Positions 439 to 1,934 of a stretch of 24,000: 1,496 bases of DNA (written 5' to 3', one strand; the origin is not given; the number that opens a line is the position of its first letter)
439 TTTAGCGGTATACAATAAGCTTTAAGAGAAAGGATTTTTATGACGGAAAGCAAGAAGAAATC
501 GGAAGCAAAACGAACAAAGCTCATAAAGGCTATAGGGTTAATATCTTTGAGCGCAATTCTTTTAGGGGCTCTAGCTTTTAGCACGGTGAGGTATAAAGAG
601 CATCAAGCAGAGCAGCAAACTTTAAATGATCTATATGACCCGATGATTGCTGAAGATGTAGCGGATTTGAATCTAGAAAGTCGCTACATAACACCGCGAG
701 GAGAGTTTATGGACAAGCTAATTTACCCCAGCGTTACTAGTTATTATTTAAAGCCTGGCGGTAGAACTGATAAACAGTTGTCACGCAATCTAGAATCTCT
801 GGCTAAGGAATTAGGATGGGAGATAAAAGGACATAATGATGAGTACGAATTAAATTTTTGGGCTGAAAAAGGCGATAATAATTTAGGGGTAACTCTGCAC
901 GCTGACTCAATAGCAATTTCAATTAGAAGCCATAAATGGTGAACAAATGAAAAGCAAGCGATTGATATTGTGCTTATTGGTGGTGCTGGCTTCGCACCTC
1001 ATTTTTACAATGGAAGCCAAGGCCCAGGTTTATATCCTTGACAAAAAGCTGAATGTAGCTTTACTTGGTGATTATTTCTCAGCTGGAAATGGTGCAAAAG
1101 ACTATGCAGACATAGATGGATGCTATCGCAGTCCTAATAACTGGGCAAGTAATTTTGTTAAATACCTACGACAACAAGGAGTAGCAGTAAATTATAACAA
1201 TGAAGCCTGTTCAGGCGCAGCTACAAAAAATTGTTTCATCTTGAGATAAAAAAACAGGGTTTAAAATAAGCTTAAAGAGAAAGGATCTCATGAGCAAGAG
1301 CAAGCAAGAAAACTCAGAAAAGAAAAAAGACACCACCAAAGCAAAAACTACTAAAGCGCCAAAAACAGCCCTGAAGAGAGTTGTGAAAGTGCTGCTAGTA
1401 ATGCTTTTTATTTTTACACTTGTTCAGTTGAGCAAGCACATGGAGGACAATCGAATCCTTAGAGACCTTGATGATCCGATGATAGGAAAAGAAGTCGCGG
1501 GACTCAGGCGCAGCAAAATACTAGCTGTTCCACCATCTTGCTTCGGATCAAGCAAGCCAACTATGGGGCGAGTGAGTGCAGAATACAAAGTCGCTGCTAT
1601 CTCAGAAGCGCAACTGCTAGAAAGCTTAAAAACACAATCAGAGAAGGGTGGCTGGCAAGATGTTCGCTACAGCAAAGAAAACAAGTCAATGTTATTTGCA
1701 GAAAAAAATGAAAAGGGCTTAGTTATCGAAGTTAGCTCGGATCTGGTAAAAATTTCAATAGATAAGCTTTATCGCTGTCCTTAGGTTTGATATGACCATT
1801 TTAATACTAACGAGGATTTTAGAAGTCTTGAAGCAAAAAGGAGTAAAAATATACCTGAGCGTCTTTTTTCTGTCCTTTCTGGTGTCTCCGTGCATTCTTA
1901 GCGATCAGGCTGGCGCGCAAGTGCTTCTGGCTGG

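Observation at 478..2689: Small anchored partner proteins: conserved membrane anchor, fast-diverging ectodomain (candidate lipase immunity/inhibitor or Lif-type foldase)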

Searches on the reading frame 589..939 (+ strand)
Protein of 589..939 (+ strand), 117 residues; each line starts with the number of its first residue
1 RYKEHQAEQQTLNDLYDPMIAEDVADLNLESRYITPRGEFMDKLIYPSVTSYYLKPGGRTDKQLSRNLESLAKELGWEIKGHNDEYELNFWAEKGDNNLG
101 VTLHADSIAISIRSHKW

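Call 19: search_protein_representatives(alignment_id=A2)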
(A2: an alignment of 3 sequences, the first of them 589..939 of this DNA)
Query: 3 sequences, 117 profile positions. Proteins with E-value up to 0.001 (for the whole library): 6; up to 1e-10: 4; up to 1e-30: 1. The best 6 are listed.
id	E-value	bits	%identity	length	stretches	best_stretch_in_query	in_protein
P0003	4.2e-56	204.5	-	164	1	1-117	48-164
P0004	1.6e-20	89.8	-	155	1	8-113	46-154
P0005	2.2e-14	70.0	-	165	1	7-108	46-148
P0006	1.3e-13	67.5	-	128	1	4-113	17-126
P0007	1.3e-08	51.4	-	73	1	1-34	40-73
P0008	5.6e-06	42.9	-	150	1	9-103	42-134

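Call 21: find_encoding_contigs(protein=P0004, flank=10000, max_places=6)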
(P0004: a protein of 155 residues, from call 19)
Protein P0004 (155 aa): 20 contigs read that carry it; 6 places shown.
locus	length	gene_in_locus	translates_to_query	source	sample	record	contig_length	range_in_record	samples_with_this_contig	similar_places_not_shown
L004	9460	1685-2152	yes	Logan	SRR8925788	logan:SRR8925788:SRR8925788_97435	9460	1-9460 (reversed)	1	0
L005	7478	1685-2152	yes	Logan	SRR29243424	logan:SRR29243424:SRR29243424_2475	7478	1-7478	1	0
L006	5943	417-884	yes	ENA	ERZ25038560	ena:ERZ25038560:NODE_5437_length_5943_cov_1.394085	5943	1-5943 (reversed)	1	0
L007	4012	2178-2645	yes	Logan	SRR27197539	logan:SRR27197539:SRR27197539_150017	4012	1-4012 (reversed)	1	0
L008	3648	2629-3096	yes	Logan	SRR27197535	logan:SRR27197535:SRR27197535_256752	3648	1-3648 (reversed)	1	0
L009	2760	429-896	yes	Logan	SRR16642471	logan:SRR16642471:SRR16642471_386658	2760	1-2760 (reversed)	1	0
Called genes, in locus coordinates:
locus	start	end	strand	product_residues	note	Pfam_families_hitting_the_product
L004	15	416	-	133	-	-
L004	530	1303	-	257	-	PF01145:Band_7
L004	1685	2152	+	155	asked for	-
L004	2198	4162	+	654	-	PF00657:Lipase_GDSL, PF13472:Lipase_GDSL_2 (faint), PF02412:TSP_3 (faint)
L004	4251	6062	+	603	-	PF00664:ABC_membrane (weak), PF00005:ABC_tran, PF02463:SMC_N (weak), PF13304:AAA_21 (faint)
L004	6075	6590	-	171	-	PF06496:DUF1097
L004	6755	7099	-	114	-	PF06545:AllG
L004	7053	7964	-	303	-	PF06545:AllG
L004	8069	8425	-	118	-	PF27530:HMA_AllF_N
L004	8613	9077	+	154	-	-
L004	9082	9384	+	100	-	-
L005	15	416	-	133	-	-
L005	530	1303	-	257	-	PF01145:Band_7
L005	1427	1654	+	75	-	-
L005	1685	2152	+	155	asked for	-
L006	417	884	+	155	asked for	-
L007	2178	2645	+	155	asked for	-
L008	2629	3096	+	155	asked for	-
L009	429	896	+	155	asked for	-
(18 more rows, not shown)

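Call 22: find_encoding_contigs(protein=P0005, flank=10000, max_places=6)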
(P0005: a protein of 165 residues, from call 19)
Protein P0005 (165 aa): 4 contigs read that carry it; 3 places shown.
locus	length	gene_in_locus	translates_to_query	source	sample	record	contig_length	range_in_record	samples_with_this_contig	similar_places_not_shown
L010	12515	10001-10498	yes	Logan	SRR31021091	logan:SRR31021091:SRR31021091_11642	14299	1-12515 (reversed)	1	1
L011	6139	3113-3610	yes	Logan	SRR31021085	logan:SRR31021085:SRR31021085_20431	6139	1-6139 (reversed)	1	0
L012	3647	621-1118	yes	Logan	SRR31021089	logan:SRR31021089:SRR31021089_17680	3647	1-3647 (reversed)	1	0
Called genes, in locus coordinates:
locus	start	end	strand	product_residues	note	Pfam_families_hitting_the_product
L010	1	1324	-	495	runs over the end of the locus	PF00133:tRNA-synt_1, PF01406:tRNA-synt_1e (weak), PF09334:tRNA-synt_1g, PF00133:tRNA-synt_1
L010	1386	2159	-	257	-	PF00398:RrnaAD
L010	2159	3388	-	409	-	PF03990:DUF348 (weak), PF07501:G5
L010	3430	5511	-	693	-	PF00580:UvrD-helicase, PF01443:Viral_helicase1 (faint), PF13245:AAA_19, PF13604:AAA_30 (faint), PF13361:UvrD_C, PF13538:UvrD_C_2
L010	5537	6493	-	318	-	-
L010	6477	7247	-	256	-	PF00121:TIM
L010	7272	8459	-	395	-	PF00162:PGK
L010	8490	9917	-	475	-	PF00224:PK, PF02887:PK_C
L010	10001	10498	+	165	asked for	-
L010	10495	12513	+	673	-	?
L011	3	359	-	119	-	?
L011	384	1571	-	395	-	PF00162:PGK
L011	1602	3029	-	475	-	PF00224:PK, PF02887:PK_C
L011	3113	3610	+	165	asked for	-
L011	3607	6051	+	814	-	PF13472:Lipase_GDSL_2 (faint), PF00092:VWA (weak), PF25106:VWA_4 (faint), PF18911:PKD_4 (weak)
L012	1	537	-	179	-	?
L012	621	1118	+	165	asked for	-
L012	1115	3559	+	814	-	PF13472:Lipase_GDSL_2 (faint), PF00092:VWA (weak), PF25106:VWA_4 (faint), PF18911:PKD_4 (weak)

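Call 23: find_encoding_contigs(protein=P0008, flank=10000, max_places=6)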
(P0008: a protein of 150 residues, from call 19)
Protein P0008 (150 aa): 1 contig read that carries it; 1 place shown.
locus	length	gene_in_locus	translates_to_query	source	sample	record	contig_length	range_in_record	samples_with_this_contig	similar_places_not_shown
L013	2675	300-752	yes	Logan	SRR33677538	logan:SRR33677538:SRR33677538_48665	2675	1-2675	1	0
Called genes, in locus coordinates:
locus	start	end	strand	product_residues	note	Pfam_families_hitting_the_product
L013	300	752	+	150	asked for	-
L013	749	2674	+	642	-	?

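Call 24: find_encoding_contigs(protein=P0006, flank=10000, max_places=6)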
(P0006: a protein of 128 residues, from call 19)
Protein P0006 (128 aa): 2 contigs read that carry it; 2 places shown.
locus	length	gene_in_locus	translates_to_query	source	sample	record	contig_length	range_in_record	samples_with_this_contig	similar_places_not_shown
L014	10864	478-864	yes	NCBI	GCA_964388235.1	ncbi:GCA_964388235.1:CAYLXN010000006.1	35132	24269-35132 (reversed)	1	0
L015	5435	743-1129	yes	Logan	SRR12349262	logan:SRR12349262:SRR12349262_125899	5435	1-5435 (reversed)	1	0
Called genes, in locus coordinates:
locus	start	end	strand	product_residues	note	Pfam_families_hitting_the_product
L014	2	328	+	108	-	?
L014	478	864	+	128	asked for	-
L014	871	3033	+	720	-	PF00657:Lipase_GDSL (faint), PF13472:Lipase_GDSL_2 (weak), PF18911:PKD_4 (weak)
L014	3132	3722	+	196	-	PF00265:TK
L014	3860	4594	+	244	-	PF03444:WHD_HrcA (weak), PF08220:HTH_DeoR (weak), PF01628:HrcA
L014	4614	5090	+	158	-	PF01025:GrpE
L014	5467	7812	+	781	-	PF09364:XFP_N, PF03894:XFP, PF09363:XFP_C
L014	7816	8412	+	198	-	PF03848:TehB, PF13489:Methyltransf_23, PF08241:Methyltransf_11, PF08242:Methyltransf_12, PF13649:Methyltransf_25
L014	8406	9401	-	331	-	PF01515:PTA_PTB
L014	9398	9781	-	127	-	PF01648:ACPS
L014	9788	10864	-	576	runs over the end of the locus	PF02129:Peptidase_S15, PF08530:PepX_C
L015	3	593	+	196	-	?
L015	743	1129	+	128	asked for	-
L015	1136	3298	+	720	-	PF00657:Lipase_GDSL (faint), PF13472:Lipase_GDSL_2 (weak), PF18911:PKD_4 (weak)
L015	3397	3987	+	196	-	PF00265:TK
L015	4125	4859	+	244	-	PF03444:WHD_HrcA (weak), PF08220:HTH_DeoR (weak), PF01628:HrcA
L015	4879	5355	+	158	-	PF01025:GrpE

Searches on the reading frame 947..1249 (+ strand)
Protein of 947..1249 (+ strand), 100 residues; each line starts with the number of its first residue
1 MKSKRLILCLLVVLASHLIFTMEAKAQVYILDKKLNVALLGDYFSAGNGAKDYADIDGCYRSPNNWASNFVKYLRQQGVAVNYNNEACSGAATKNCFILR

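Call 6: search_protein_families(library=pfam, proteins=[window:947-1249:+], max_evalue=1)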
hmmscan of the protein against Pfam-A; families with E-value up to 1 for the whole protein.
window:947-1249:+ (100 aa): 2 families
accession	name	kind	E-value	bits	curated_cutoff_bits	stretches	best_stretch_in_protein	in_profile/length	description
PF20130.4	DUF6520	-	0.15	12.9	25.4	1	1-96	1-60/83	Family of unknown function (DUF6520)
PF13472.12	Lipase_GDSL_2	-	0.16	12.9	32.9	1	40-93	2-46/178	GDSL-like Lipase/Acylhydrolase family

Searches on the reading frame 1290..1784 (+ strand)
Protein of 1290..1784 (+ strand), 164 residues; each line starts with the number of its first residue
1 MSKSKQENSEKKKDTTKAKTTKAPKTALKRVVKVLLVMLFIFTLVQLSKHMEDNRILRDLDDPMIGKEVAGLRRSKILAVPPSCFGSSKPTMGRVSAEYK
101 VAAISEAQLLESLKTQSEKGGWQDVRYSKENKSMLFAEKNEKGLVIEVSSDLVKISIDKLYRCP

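Call 6: search_protein_families(library=pfam, proteins=[window:1290-1784:+], max_evalue=1)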
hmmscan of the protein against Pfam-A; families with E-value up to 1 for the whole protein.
window:1290-1784:+ (164 aa): 1 family
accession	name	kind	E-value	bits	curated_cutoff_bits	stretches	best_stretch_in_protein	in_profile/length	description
PF06781.17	CrgA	-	0.26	11.9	24.8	1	1-46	1-49/89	Cell division protein CrgA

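Call 7: search_protein_families(library=ncbifam, proteins=[window:1290-1784:+], max_evalue=1)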
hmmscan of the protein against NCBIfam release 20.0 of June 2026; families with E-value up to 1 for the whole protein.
window:1290-1784:+ (164 aa): 1 family
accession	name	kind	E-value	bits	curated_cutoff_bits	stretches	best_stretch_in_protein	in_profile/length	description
NF053520.1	HK_Porph_FimS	equivalog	0.26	9.5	600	1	3-62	334-392/618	sensor histidine kinase FimS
